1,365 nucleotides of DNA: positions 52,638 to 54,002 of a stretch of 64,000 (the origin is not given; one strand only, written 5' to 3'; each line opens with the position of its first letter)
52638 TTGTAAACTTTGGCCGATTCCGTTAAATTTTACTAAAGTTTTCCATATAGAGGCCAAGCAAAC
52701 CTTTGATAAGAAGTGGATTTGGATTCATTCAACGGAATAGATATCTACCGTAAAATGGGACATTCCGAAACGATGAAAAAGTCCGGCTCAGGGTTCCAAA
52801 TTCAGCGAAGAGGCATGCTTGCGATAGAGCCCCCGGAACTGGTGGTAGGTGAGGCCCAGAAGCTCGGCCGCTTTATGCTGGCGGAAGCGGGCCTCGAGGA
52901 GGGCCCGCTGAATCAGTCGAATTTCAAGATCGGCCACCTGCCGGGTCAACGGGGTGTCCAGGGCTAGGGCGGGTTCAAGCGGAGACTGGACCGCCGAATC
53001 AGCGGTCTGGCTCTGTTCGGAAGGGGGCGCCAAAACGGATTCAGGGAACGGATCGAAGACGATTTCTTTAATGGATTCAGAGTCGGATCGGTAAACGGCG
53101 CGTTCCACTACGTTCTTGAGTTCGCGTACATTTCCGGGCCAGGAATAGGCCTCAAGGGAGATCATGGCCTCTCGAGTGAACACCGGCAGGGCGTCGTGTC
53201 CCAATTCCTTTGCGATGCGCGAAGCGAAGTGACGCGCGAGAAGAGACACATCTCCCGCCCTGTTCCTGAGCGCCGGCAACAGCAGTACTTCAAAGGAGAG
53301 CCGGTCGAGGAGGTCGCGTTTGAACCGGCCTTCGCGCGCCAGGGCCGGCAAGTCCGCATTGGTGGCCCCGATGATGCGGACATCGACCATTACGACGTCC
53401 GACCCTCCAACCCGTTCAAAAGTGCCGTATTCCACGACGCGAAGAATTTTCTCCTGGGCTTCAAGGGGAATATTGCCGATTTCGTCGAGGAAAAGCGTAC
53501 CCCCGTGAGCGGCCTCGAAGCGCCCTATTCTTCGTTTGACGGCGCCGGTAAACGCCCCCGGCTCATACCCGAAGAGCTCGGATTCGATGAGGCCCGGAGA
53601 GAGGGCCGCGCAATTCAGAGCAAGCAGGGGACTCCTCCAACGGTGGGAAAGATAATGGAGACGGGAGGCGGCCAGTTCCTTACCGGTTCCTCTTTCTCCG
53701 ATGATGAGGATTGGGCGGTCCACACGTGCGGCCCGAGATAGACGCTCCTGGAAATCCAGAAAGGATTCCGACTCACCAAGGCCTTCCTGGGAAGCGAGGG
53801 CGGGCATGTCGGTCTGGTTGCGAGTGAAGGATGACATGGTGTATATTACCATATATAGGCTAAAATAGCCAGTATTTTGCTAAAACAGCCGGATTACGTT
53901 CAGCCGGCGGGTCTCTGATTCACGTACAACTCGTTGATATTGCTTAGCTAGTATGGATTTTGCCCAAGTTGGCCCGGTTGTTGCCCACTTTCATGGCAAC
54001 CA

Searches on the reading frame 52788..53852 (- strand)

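Call 76: search_protein_families(library=padloc, proteins=[window:52788-53852:-], max_evalue=0.00001)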
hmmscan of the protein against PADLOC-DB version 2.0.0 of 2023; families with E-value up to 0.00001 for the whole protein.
window:52788-53852:- (354 aa): 3 families
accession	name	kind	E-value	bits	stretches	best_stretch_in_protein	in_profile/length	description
PDLC01995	RtcR_PspF2--CARF_AAA_HTH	-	1.6e-90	302.5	1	20-338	165-470/481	-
PDLC01994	RtcR_PspF1--CARF_AAA_HTH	-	7.9e-53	178.2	1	27-344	163-466/468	-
PDLC01993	RtcR--CARF_AAA_HTH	-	8.6e-43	144.5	1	35-263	193-429/523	-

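Call 77: search_protein_families(library=pfam, proteins=[window:52788-53852:-], max_evalue=0.001)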
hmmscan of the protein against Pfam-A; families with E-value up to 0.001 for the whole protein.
window:52788-53852:- (354 aa): 6 families
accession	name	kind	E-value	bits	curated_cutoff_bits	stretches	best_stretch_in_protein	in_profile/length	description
PF00158.32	Sigma54_activat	-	2.6e-58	196.9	20.2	1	26-186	3-163/168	Sigma-54 interaction domain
PF25601.1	AAA_lid_14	-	3.4e-20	72.1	27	1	196-279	1-80/87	AAA+ ATPase lid domain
PF14532.12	Sigma54_activ_2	-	7.8e-17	62.2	25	1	25-195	1-138/138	Sigma-54 interaction domain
PF02954.25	HTH_8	-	2.8e-06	27.4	22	1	306-339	2-35/42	Bacterial regulatory protein, Fis family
PF07728.20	AAA_5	-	3.8e-05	24.2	22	1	48-166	2-123/139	AAA domain (dynein-related subfamily)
PF01078.27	Mg_chelatase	-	0.00079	19.3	20.3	0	103-143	93-133/207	Magnesium chelatase, subunit ChlI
